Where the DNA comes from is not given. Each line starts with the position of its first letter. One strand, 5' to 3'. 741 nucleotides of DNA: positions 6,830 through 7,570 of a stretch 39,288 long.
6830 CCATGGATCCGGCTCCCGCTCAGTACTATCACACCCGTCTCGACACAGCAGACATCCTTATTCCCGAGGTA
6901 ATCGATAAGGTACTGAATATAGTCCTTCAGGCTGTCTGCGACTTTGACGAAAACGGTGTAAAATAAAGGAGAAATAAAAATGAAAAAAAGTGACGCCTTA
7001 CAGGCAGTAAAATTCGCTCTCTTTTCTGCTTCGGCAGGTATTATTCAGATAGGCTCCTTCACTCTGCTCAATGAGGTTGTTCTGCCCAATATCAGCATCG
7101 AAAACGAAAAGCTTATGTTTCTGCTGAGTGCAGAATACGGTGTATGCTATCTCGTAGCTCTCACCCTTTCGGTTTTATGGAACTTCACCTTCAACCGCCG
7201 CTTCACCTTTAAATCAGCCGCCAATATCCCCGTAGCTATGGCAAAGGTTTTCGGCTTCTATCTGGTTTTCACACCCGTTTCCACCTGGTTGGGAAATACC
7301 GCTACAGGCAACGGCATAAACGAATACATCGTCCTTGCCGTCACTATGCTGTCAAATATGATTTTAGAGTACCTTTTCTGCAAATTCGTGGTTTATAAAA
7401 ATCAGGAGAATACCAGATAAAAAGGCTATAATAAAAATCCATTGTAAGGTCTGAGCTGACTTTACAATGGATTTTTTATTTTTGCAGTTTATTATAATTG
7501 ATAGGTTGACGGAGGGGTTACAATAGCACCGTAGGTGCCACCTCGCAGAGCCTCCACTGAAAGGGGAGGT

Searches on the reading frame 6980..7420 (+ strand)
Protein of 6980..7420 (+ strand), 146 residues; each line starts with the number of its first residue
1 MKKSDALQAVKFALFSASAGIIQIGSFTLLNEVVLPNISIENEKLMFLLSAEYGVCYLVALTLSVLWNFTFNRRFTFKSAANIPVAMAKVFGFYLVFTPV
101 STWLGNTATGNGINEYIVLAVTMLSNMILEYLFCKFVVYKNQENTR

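Call 18: find_encoding_contigs(protein=window:6980-7420:+, flank=10000, max_places=10)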
Protein window:6980-7420:+ (146 aa): 8 contigs read that carry it; 6 places shown.
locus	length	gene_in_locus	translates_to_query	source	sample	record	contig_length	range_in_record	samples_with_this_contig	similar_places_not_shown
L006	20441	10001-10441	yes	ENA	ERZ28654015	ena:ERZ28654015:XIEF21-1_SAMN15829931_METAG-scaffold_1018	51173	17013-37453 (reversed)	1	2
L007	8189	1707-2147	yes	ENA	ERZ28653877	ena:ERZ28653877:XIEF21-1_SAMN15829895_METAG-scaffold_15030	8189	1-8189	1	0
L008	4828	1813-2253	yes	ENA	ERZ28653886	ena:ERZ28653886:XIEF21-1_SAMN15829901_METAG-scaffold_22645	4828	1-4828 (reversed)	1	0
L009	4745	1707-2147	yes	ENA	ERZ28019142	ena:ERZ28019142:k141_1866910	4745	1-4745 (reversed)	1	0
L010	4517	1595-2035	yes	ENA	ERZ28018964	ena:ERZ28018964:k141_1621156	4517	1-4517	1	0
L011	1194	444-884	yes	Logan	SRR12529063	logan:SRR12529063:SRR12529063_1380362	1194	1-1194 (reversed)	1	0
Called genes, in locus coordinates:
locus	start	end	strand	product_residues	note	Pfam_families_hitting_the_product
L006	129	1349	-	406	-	PF00764:Arginosuc_synth, PF20979:Arginosuc_syn_C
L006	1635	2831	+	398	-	PF24708:Lip_C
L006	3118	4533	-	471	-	-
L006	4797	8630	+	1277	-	-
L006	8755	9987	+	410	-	PF05343:Peptidase_M42 (weak), PF04389:Peptidase_M28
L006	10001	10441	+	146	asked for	PF04138:GtrA_DPMS_TM (weak)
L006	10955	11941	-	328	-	PF00389:2-Hacid_dh, PF02826:2-Hacid_dh_C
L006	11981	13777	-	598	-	PF00664:ABC_membrane, PF00005:ABC_tran, PF02463:SMC_N (weak), PF13304:AAA_21 (faint)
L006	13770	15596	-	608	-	PF00005:ABC_tran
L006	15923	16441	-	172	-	PF07155:ECF-ribofla_trS (weak), PF12822:ECF_trnsprt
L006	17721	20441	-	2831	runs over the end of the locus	PF02368:Big_2 (weak), PF20578:aBig_2 (faint), PF21461:HL_N-beta (faint), PF21764:Invasin_D4 (faint), PF02368:Big_2, PF02368:Big_2, PF26182:Ig_NUP210_5th, PF02368:Big_2, +3 more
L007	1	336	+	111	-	?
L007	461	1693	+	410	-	PF05343:Peptidase_M42 (weak), PF04389:Peptidase_M28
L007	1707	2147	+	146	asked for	PF04138:GtrA_DPMS_TM (weak)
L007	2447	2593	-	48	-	-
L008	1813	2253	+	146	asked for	PF04138:GtrA_DPMS_TM (weak)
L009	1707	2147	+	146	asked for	PF04138:GtrA_DPMS_TM (weak)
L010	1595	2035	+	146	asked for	PF04138:GtrA_DPMS_TM (weak)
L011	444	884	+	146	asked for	PF04138:GtrA_DPMS_TM (weak)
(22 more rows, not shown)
